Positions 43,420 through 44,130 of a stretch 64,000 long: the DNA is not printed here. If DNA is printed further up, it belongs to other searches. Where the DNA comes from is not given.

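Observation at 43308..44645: Translationally coupled HNH nuclease / orphan protein / minimal nucleotidyltransferase operon: candidate uncharacterised defence or addiction module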

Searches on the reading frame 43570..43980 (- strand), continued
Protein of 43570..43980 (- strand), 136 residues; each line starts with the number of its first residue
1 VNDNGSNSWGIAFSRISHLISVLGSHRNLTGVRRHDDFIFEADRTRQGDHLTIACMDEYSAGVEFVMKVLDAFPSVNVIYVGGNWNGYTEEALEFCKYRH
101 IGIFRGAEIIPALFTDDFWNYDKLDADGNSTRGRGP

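Call 80: fold_search(model_id=the predicted structure, library=viral)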
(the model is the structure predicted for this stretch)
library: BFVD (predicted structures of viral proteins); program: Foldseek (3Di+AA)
matches with E <= 10: 1087; with E <= 0.001: 0
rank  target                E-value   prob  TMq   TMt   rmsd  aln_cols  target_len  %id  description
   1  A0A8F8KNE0            1.0e-03  0.98  0.37  0.24   9.5       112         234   14  DNA-directed RNA polymerase subunit 5 [Clandestinovirus]
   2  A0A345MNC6            2.3e-03  1.00  0.49  0.11   7.3       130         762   15  (no name in the UniProt tables at hand)
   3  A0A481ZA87            1.6e-02  0.77  0.33  0.22   6.5       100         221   13  DNA-directed RNA polymerase subunit 5 [Pithovirus LCPAC401]
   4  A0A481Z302            1.8e-02  0.95  0.41  0.23   6.3       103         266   16  DNA-directed RNA polymerase subunit 5 [Mimivirus LCMiAC02]
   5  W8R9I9                2.2e-02  0.98  0.47  0.50   4.0       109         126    7  RNA polymerase II subunit [Chloriridovirus anopheles1]
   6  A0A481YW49            2.4e-02  0.93  0.44  0.33   4.7       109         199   10  DNA-directed RNA polymerase subunit 5 [Marseillevirus LCMAC103]
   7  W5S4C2                2.4e-02  0.87  0.33  0.23   4.1        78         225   14  RNA polymerase II RPB5 subunit [Pithovirus sibericum]
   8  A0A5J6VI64            3.1e-02  0.89  0.46  0.34   7.7       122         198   16  Restriction endonuclease type IV Mrr domain-containing protein [Megaviridae environmental sample]
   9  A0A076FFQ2            4.3e-02  0.30  0.27  0.24  15.3       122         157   13  Uncharacterized protein [Aureococcus anophagefferens virus]
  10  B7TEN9                4.5e-02  0.66  0.29  0.07   7.1        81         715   16  Gag-Pol polyprotein (Fragment) [Human immunodeficiency virus type 1]
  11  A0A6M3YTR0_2          4.8e-02  0.28  0.30  0.06  10.9       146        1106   12  Putative nonstructral polyprotein [Riboviria sp.]
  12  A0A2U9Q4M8            5.5e-02  0.60  0.28  0.15   7.1        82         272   17  Gag-Pol polyprotein (Fragment) [Human immunodeficiency virus type 1]
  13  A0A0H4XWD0            5.5e-02  0.25  0.24  0.12  12.1        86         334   15  Uncharacterized protein [Salmon gill poxvirus]
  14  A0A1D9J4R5            6.7e-02  0.54  0.28  0.13   7.6        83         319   17  Gag-Pol polyprotein (Fragment) [Human immunodeficiency virus type 1]
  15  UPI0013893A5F         8.7e-02  0.54  0.29  0.12   7.1        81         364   15  (no name look-up for this kind of identifier)
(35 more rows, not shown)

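Call 86: find_encoding_contigs(protein=P0331, flank=7000, max_places=1)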
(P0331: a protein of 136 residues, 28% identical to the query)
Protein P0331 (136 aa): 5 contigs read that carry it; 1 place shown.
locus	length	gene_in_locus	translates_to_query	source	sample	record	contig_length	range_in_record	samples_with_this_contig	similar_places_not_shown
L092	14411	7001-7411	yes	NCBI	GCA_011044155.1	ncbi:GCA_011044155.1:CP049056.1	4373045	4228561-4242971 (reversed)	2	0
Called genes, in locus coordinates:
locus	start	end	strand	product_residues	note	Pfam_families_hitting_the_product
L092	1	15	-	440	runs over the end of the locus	PF17803:Cadherin_4, PF17892:Cadherin_5, PF17963:Big_9, PF00353:HemolysinCabind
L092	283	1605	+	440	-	PF13371:TPR_9 (weak)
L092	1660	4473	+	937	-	-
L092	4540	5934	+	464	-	PF00120:Gln-synt_C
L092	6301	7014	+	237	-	PF13391:HNH_2 (weak)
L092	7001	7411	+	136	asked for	-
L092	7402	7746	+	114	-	-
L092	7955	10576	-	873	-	PF02861:Clp_N, PF13191:AAA_16 (faint), PF00004:AAA, PF17871:AAA_lid_9, PF00004:AAA, PF07724:AAA_2, PF07728:AAA_5, PF10431:ClpB_D2-small, +5 more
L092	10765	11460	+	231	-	PF00215:OMPdecase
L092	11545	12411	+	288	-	PF02195:ParB_N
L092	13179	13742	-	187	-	PF13274:SocA_Panacea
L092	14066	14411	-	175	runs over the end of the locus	PF08327:AHSA1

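Call 87: find_encoding_contigs(protein=P0343, flank=7000, max_places=1)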
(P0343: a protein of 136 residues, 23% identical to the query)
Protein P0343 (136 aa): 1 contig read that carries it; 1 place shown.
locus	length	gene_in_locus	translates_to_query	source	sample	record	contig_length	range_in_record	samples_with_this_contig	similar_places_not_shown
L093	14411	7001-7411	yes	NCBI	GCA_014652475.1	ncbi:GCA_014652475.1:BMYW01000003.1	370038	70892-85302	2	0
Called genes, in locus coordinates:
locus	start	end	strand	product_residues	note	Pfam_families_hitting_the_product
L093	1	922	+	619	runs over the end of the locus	PF00664:ABC_membrane, PF02463:SMC_N (weak), PF00005:ABC_tran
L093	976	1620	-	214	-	-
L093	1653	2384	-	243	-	PF00497:SBP_bac_3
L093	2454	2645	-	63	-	PF14354:Lar_restr_allev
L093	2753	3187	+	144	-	PF03061:4HBT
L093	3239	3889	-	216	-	PF00691:OmpA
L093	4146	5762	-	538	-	PF28550:DUF8436, PF01266:DAO (faint), PF21688:FAD-depend_C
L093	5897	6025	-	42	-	PF01863:YgjP-like (weak)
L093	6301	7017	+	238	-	-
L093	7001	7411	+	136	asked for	-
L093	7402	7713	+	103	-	-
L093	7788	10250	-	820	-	-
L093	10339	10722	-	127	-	-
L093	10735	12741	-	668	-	-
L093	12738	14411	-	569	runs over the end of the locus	-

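Call 88: find_encoding_contigs(protein=P0262, flank=7000, max_places=1)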
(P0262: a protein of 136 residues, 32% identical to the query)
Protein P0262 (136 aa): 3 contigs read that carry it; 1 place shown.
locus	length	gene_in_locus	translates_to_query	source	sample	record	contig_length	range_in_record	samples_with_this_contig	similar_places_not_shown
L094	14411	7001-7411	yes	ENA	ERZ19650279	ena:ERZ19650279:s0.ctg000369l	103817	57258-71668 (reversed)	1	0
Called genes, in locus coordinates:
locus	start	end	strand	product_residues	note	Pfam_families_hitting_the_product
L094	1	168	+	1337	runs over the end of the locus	PF07669:Eco57I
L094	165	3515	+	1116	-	PF13091:PLDc_2, PF00176:SNF2-rel_dom, PF00270:DEAD (faint), PF04851:ResIII (weak), PF00271:Helicase_C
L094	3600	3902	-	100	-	-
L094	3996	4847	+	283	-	PF12686:DUF3800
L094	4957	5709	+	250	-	PF01256:Carb_kinase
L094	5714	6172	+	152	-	PF13274:SocA_Panacea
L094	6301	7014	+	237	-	PF13391:HNH_2 (weak)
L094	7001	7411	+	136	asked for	-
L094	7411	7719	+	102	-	-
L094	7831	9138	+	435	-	-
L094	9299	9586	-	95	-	-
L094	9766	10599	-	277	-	PF01844:HNH (weak)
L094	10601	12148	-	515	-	PF13175:AAA_15 (weak), PF13304:AAA_21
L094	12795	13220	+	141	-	-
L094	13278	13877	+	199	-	-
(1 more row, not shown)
